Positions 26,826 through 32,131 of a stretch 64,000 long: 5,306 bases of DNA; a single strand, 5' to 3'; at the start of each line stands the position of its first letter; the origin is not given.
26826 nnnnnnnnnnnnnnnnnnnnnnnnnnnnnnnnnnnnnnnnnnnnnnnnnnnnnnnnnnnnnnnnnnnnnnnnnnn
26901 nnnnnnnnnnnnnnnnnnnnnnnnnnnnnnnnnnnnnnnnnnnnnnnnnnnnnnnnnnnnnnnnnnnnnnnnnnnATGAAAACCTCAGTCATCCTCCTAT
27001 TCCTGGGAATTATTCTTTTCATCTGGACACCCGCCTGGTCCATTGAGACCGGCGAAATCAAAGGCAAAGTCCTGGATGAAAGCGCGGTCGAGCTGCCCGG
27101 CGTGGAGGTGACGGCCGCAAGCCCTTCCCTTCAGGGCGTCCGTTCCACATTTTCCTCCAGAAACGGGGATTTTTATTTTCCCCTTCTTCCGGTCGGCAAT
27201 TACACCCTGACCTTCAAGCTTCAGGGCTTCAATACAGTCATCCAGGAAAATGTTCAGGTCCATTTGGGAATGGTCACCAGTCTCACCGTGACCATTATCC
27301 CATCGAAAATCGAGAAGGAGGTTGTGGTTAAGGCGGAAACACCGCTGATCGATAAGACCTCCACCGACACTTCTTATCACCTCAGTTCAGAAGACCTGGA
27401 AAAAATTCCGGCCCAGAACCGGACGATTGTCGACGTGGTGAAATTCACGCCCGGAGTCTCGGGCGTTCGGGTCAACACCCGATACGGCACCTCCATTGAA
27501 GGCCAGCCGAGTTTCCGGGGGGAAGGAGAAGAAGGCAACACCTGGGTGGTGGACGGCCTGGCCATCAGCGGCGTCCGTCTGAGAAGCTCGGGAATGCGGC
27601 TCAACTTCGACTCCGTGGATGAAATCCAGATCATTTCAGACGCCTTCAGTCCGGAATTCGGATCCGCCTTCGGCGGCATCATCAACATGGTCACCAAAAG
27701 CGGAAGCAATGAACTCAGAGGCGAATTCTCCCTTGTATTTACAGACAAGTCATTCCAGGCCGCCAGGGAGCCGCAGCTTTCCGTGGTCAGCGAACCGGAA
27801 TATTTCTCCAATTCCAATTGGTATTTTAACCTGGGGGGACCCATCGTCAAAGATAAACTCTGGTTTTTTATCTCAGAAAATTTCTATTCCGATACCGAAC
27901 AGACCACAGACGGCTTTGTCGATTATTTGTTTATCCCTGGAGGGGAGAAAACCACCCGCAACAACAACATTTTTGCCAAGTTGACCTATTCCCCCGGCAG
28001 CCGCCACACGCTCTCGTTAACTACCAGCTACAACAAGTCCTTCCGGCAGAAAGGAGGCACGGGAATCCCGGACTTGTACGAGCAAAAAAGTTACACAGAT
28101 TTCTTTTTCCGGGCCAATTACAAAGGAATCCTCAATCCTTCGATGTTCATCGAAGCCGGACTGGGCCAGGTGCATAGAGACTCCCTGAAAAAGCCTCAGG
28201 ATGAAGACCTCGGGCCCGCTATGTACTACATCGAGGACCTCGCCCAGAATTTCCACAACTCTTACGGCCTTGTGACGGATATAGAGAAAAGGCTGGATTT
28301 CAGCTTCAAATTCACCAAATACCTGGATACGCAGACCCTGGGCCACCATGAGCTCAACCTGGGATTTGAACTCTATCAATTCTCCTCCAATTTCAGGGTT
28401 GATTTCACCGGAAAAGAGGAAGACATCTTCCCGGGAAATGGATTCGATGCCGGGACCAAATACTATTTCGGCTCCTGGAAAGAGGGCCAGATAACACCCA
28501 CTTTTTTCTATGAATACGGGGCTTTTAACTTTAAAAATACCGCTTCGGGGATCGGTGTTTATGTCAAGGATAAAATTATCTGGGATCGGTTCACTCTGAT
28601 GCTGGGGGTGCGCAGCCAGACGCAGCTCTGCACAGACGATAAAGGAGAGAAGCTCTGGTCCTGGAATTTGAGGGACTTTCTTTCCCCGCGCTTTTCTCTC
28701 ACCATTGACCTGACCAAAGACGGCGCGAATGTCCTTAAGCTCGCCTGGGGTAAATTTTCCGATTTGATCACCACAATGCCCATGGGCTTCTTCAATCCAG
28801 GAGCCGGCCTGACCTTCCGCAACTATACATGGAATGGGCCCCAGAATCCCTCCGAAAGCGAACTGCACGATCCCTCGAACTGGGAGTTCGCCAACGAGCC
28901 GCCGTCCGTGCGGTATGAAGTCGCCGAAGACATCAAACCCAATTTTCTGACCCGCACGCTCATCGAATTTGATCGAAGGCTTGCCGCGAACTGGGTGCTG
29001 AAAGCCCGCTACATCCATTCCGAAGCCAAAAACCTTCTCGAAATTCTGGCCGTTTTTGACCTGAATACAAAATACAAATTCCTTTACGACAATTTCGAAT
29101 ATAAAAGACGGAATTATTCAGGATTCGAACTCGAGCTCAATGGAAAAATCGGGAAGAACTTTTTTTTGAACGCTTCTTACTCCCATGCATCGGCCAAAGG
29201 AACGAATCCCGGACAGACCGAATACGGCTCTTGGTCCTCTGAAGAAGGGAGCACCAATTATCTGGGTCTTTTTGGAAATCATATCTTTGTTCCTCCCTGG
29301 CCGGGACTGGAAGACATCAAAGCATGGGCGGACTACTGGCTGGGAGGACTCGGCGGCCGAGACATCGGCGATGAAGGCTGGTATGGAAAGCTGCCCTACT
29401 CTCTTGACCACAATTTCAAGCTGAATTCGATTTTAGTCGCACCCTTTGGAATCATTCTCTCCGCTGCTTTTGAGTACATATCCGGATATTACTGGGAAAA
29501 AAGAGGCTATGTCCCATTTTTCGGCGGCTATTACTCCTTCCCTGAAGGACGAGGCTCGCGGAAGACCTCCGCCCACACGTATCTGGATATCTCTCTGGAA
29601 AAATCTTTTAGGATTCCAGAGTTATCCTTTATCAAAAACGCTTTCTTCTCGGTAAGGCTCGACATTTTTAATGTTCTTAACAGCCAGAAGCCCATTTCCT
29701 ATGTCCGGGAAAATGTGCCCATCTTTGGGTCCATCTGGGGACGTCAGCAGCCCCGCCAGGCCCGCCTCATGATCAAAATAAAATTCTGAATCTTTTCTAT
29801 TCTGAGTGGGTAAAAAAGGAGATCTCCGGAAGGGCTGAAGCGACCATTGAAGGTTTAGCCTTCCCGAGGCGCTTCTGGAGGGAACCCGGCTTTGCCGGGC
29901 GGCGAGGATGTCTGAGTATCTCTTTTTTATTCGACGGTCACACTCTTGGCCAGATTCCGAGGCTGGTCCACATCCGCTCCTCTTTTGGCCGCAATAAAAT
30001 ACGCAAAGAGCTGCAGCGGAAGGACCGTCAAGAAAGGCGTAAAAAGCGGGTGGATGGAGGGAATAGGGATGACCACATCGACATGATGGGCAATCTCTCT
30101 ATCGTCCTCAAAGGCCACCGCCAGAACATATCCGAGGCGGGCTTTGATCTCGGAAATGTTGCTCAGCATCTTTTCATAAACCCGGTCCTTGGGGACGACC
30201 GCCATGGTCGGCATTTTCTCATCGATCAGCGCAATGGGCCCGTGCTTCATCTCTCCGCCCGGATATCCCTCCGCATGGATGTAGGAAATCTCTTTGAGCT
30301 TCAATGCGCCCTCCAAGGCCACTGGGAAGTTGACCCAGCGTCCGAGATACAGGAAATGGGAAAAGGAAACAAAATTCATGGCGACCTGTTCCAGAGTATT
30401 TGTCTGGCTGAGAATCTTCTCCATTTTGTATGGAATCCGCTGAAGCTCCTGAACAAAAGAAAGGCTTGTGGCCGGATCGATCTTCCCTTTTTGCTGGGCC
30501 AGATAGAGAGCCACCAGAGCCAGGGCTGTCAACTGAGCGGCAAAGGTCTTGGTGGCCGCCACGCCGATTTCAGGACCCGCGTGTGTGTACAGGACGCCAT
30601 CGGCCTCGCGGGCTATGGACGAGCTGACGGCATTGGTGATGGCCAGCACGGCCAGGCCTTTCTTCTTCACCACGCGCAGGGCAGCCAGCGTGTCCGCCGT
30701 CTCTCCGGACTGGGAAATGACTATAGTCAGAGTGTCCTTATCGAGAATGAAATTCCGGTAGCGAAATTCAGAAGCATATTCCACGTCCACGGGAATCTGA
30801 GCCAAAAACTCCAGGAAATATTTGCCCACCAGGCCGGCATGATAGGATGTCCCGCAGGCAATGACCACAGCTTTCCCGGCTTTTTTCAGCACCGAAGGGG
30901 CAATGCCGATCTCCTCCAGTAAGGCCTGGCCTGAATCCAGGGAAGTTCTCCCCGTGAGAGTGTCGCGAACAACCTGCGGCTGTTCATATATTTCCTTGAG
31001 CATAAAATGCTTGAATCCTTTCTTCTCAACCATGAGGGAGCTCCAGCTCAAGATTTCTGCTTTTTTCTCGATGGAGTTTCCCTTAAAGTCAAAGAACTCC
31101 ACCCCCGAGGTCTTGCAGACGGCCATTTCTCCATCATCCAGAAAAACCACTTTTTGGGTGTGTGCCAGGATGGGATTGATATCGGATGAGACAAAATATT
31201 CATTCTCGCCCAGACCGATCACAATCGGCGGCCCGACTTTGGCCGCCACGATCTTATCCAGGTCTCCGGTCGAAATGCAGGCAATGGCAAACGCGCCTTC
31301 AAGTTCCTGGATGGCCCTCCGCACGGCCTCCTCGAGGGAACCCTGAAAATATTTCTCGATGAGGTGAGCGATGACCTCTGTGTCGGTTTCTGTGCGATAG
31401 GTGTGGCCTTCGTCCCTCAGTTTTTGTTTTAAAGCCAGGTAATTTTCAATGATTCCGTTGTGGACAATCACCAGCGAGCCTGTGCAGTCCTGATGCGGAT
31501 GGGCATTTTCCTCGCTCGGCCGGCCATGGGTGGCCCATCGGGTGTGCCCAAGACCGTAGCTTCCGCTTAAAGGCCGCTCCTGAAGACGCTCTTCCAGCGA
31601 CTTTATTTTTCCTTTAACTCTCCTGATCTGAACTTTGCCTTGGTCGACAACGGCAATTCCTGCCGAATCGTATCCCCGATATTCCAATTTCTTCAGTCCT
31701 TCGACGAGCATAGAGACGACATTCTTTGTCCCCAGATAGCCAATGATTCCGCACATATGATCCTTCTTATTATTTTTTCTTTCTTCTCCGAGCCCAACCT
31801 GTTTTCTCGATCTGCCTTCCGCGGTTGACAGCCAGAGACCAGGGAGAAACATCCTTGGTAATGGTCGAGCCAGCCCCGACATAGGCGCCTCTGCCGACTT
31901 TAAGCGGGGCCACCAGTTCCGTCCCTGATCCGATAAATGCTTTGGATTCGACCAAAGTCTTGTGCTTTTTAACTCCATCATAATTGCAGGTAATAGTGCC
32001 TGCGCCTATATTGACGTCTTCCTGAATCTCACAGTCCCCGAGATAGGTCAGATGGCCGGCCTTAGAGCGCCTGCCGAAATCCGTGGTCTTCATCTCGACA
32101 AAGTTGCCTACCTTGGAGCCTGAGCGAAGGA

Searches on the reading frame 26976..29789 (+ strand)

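Call 76: search_protein_families(library=pfam, proteins=[window:26976-29789:+], max_evalue=0.001)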
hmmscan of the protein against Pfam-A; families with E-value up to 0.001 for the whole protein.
window:26976-29789:+ (937 aa): 4 families
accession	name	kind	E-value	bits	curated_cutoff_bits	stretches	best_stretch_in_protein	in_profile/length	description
PF25183.1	OMP_b-brl_4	-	7.9e-19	68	30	2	239-311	1-72/838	Outer membrane beta barrel domain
PF13620.12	CarboxypepD_reg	-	2.2e-15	57.2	32.3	1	28-106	2-80/82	Carboxypeptidase regulatory-like domain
PF07715.20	Plug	-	2.5e-07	31.6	23.9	1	132-234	8-106/107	TonB-dependent Receptor Plug Domain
PF13715.12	CarbopepD_reg_2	-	8.3e-07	29.4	32.2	1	28-118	1-88/88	CarboxypepD_reg-like domain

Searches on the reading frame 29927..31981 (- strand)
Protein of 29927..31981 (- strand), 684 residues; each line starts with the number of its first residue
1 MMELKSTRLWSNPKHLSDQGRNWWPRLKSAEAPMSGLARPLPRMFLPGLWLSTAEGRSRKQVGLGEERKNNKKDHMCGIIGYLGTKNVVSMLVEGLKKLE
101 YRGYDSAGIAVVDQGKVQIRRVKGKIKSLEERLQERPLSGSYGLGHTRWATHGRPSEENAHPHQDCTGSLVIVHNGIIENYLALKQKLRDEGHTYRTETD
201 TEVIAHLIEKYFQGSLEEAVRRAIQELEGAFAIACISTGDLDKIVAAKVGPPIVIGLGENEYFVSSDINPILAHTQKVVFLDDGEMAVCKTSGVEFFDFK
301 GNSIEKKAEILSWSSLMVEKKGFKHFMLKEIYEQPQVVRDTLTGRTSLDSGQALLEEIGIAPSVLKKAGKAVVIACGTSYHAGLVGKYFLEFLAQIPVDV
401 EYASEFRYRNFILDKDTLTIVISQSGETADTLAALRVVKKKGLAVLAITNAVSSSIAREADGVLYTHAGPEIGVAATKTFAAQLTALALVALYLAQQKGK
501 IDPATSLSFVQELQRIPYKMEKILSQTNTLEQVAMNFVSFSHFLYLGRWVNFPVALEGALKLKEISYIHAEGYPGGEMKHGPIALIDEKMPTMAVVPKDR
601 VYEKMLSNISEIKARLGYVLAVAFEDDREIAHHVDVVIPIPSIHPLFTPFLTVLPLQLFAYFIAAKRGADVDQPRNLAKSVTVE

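Call 74: search_protein_families(library=pfam, proteins=[window:29927-31981:-], max_evalue=0.00001)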
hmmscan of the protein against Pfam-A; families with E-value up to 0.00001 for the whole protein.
window:29927-31981:- (684 aa): 3 families
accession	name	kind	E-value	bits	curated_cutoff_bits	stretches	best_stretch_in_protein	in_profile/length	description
PF01380.27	SIS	-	6e-51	172.1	25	2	365-491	2-129/131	SIS domain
PF13522.11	GATase_6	-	3.2e-21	76.1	27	1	140-244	10-104/130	Glutamine amidotransferase domain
PF13537.11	GATase_7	-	9.1e-15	55.2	25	1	155-247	8-93/123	Glutamine amidotransferase domain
